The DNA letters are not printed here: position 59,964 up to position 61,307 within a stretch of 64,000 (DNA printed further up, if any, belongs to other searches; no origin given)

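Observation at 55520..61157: FNR-controlled multiheme / cytochrome b / small OM-barrel cluster with no recognisable catalytic subunit - candidate undescribed electron-transfer system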

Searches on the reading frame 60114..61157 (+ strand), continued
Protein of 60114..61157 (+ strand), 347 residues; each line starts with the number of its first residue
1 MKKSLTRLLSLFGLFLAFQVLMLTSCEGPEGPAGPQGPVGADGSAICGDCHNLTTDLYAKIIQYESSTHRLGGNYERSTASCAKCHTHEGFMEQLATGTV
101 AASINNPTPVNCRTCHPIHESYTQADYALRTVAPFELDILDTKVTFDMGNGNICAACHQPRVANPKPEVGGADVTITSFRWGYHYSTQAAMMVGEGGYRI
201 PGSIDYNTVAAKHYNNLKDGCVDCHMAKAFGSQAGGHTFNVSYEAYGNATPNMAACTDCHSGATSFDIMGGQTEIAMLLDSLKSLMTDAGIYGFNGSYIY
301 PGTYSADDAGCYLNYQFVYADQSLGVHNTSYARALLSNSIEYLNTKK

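Call 96: search_solved_structures(query=A3, max_evalue=0.01, show_alignments=1)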
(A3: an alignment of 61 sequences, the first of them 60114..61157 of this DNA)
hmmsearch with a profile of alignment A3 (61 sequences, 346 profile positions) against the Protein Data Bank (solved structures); distinct sequences matched with E-value up to 0.01: 4.
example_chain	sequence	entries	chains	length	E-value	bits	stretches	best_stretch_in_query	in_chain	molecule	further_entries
6i5b_A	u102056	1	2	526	1e-11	47.7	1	217-345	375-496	Uncharacterized protein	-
3ubr_A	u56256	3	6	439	0.00022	23.6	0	214-284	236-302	Cytochrome c-552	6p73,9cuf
1oah_A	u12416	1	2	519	0.00062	22.2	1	214-343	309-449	CYTOCHROME C NITRITE REDUCTASE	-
3sxq_A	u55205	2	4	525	0.0037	19.6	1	215-343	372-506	Eight-heme nitrite reductase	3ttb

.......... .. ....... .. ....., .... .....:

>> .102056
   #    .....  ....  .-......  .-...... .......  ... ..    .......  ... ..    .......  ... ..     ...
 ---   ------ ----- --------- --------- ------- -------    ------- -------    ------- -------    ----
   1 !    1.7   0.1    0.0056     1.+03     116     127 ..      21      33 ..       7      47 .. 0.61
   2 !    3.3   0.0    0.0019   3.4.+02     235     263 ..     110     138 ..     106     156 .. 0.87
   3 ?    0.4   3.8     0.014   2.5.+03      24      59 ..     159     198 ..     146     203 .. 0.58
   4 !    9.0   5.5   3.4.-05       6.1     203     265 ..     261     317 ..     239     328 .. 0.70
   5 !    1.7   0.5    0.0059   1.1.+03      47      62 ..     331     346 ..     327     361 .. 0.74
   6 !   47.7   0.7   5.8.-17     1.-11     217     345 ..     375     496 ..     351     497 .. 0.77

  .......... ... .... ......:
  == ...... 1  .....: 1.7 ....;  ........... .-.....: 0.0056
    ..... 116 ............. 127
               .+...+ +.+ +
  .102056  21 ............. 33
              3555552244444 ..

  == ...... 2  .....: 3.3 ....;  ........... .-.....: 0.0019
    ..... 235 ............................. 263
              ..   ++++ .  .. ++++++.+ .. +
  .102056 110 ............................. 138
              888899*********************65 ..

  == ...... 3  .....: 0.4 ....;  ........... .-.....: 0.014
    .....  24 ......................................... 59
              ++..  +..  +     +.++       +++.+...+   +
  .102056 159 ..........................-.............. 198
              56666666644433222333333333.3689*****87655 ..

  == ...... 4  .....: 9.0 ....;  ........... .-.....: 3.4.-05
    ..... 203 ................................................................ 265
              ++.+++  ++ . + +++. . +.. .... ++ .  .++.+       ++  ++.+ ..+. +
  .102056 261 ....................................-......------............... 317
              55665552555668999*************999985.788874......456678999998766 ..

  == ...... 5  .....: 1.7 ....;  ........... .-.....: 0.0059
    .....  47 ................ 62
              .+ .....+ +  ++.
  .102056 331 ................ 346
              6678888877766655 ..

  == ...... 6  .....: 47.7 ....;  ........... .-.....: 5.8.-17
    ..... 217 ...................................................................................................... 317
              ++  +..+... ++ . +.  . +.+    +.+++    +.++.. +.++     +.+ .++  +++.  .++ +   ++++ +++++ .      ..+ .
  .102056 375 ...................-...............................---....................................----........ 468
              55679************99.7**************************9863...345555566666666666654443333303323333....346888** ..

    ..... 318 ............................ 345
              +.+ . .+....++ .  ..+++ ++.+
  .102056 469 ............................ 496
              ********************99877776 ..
